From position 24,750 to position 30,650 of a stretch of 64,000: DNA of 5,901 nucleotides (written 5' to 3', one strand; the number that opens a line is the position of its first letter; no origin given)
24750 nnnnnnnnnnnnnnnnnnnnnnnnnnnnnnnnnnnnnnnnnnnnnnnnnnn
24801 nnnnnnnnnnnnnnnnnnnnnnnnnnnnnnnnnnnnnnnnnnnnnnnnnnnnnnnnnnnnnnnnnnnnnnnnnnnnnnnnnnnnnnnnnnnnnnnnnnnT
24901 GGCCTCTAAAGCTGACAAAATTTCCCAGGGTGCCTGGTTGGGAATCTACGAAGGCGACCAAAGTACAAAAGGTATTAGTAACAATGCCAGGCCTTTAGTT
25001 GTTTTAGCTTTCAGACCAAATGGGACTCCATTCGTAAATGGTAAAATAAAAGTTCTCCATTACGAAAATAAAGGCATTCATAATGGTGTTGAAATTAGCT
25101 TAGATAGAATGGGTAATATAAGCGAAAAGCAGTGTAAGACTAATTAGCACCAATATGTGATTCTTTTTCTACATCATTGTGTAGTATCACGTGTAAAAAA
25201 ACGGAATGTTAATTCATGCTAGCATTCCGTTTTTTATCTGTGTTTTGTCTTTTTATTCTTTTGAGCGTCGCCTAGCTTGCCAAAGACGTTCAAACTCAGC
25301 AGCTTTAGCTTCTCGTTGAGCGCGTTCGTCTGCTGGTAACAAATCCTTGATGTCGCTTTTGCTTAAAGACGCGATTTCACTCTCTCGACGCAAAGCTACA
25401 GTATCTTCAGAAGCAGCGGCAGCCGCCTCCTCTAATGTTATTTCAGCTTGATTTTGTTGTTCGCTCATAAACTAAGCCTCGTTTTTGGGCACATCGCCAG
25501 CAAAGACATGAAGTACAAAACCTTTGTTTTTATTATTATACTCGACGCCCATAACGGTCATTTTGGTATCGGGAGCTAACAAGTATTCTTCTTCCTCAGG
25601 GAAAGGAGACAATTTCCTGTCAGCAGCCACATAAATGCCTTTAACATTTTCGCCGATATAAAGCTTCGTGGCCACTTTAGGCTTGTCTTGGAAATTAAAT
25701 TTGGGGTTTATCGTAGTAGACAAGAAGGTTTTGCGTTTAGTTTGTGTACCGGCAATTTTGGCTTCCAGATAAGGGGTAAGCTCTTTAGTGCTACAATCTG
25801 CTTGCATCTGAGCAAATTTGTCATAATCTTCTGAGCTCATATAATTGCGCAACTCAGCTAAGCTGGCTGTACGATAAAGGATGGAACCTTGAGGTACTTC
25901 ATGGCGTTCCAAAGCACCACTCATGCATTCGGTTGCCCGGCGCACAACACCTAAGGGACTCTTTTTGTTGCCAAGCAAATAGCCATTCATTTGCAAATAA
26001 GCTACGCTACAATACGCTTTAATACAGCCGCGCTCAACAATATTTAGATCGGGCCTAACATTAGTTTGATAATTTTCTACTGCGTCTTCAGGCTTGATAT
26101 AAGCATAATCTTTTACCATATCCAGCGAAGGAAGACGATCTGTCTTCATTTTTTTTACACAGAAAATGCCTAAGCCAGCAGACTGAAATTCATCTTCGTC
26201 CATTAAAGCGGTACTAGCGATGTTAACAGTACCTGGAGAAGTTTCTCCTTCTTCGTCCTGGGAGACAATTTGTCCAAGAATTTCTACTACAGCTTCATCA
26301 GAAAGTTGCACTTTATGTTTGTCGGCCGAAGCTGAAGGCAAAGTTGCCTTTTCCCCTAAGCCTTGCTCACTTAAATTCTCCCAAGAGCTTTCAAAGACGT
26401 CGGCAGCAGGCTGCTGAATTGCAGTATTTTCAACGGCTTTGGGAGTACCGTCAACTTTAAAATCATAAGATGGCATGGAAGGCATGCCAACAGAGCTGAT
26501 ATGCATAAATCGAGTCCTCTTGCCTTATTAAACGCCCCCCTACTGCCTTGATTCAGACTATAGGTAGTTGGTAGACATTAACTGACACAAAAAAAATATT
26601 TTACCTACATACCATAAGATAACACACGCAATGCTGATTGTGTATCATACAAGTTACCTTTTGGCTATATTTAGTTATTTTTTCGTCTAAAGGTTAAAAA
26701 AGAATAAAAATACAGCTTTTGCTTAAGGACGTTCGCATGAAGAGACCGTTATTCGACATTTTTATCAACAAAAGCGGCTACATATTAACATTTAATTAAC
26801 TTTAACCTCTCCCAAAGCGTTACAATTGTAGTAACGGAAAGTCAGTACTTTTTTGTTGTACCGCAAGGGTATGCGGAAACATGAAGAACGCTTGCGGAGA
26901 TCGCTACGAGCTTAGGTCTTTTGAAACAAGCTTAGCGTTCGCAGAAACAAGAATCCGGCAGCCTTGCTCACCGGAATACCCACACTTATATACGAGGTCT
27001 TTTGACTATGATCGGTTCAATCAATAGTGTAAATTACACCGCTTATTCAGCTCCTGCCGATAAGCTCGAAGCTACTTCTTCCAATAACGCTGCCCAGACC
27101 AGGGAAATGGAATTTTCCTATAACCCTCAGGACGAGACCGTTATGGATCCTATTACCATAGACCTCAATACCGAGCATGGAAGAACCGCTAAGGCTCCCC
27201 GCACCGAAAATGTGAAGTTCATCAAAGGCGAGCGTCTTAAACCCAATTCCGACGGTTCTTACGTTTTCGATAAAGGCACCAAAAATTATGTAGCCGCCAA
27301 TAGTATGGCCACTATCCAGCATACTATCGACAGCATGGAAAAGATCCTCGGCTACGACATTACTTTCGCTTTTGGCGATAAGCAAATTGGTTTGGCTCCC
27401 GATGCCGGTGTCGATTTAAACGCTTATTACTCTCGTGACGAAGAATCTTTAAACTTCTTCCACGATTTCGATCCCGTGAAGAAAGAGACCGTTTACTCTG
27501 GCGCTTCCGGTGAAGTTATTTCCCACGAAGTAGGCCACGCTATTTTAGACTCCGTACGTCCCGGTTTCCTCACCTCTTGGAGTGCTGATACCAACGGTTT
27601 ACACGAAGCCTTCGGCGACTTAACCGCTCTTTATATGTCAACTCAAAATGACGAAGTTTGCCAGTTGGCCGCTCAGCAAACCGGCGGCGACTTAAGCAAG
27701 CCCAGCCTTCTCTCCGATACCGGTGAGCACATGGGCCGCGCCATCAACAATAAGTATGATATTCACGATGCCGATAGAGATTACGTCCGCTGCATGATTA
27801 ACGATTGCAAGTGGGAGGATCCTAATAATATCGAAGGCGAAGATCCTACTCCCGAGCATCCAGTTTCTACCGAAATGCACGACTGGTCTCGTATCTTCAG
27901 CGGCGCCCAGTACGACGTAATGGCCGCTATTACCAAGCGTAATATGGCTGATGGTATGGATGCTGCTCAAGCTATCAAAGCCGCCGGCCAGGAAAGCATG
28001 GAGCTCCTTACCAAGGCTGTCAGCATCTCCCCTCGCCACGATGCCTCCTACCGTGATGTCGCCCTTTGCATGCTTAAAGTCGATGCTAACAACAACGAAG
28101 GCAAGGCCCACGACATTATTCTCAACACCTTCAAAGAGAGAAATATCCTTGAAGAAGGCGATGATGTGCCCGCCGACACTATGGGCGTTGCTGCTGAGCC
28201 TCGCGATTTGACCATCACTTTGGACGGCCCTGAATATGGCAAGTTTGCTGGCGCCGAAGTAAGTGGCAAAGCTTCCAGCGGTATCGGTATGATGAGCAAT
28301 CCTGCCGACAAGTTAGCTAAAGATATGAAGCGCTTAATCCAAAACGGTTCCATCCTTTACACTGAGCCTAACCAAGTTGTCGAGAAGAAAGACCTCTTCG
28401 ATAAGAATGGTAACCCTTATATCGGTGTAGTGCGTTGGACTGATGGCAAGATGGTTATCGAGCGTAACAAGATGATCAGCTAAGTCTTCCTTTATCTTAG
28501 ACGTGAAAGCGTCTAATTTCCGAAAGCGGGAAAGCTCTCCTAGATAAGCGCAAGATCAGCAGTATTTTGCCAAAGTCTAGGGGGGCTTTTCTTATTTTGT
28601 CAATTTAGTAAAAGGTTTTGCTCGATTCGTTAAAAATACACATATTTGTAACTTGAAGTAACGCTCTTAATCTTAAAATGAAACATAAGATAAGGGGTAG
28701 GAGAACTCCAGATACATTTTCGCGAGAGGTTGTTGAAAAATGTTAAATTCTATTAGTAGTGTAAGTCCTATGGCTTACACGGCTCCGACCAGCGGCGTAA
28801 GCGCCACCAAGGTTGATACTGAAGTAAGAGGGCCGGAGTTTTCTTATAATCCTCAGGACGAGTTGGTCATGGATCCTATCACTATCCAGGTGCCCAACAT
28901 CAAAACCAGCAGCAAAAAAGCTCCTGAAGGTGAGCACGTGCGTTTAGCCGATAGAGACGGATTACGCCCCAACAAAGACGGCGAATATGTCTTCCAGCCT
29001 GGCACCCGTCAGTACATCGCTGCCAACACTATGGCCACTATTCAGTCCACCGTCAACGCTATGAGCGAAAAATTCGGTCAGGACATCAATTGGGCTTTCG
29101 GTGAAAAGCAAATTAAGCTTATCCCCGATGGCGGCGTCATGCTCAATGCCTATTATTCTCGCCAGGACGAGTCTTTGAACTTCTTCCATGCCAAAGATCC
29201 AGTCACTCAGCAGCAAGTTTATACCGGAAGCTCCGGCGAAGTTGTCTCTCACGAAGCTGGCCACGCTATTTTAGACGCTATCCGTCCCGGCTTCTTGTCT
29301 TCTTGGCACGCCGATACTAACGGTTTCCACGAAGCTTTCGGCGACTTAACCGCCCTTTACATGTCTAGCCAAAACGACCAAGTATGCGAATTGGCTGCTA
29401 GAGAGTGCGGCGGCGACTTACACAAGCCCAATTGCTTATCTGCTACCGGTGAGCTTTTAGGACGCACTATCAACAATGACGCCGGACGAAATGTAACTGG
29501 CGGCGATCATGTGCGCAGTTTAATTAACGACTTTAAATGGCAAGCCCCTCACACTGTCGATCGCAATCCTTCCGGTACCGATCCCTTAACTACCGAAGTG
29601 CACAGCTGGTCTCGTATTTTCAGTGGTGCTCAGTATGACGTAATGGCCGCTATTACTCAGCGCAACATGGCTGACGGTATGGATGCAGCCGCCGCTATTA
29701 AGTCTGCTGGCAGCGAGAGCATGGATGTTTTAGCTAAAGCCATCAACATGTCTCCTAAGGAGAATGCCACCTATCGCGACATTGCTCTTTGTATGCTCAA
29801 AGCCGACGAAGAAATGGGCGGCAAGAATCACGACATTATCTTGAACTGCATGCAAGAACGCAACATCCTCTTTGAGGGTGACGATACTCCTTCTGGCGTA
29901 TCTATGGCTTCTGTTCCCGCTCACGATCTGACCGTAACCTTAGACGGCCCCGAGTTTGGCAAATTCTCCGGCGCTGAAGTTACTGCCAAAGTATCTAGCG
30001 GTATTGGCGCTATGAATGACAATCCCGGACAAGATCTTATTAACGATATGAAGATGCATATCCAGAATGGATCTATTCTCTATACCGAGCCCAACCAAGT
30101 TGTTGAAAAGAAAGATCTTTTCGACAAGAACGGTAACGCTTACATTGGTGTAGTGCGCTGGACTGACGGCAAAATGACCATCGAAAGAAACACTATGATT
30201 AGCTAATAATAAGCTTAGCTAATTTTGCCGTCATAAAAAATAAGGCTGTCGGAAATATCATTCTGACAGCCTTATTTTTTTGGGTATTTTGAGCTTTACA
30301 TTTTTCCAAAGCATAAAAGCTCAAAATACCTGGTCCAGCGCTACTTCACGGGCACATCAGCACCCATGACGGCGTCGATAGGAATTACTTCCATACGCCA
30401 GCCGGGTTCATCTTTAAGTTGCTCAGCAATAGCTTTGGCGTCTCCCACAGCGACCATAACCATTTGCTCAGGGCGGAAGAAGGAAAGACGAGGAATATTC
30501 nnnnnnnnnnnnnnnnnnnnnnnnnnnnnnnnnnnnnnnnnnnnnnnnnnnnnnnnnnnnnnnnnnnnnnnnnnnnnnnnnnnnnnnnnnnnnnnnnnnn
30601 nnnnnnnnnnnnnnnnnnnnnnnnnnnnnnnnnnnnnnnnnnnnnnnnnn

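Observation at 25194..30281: Candidate effector/toxin island bracketed by two clean bidirectional terminators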

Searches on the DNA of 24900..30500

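Call 21: search_rna_families(source=window, start=24900, end=30500, threshold=evalue, max_evalue=1)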
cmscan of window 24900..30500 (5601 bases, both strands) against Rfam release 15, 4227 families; matches with E-value up to 1: 2.
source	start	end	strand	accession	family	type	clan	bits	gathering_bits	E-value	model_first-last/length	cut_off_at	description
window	30238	30328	-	RF02607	AbsR25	Gene; sRNA;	-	26.2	47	0.22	1-164/164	no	Acinetobacter sRNA 25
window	27094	27159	+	RF01734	Fluoride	Cis-reg; riboswitch;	-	19.7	34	0.05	1-64/64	no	Fluoride riboswitch aptamer (crcB RNA motif)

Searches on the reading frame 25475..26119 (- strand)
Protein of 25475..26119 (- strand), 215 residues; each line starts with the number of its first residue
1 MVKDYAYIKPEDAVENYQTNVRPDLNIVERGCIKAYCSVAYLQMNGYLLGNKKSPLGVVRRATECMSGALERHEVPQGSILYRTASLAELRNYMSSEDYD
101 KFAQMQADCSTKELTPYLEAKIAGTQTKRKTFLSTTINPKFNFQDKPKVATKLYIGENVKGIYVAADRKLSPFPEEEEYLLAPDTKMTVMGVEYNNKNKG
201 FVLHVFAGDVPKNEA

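Call 62: search_protein_representatives(protein=window:25475-26119:-)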
Query: 215 residues. Proteins with E-value up to 0.001 (for the whole library): 26; up to 1e-10: 15; up to 1e-30: 11. The best 26 are listed.
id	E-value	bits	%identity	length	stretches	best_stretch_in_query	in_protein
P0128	3.6e-101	353.3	73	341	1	1-215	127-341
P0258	2.0e-84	298.6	62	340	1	1-213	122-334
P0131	8.8e-80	283.5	59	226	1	2-214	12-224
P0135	1.9e-72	259.6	58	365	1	2-212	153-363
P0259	3.3e-72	258.8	56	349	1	4-212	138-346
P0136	2.8e-71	255.7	56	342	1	2-213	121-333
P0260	2.9e-63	229.6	54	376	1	4-212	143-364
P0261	1.0e-58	214.7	49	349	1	2-212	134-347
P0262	2.0e-56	207.2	48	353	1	3-212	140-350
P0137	2.5e-52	193.8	46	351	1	2-212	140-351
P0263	7.2e-38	146.6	42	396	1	5-212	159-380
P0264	1.8e-30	122.5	52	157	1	92-209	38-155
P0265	1.6e-26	109.6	44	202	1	43-178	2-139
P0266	5.2e-22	94.9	51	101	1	114-209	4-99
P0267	9.6e-12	61.3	38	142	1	75-209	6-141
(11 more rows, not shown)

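Call 75: search_dna_similar(query=window:25475-26119:-, collection=phages, mode=protein, max_rows=8)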
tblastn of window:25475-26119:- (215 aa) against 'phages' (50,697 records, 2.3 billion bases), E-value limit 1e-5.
No match.

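Call 76: search_dna_similar(query=window:25475-26119:-, collection=plasmids, mode=protein, max_rows=8)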
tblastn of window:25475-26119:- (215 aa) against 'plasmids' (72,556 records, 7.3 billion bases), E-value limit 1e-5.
No match.
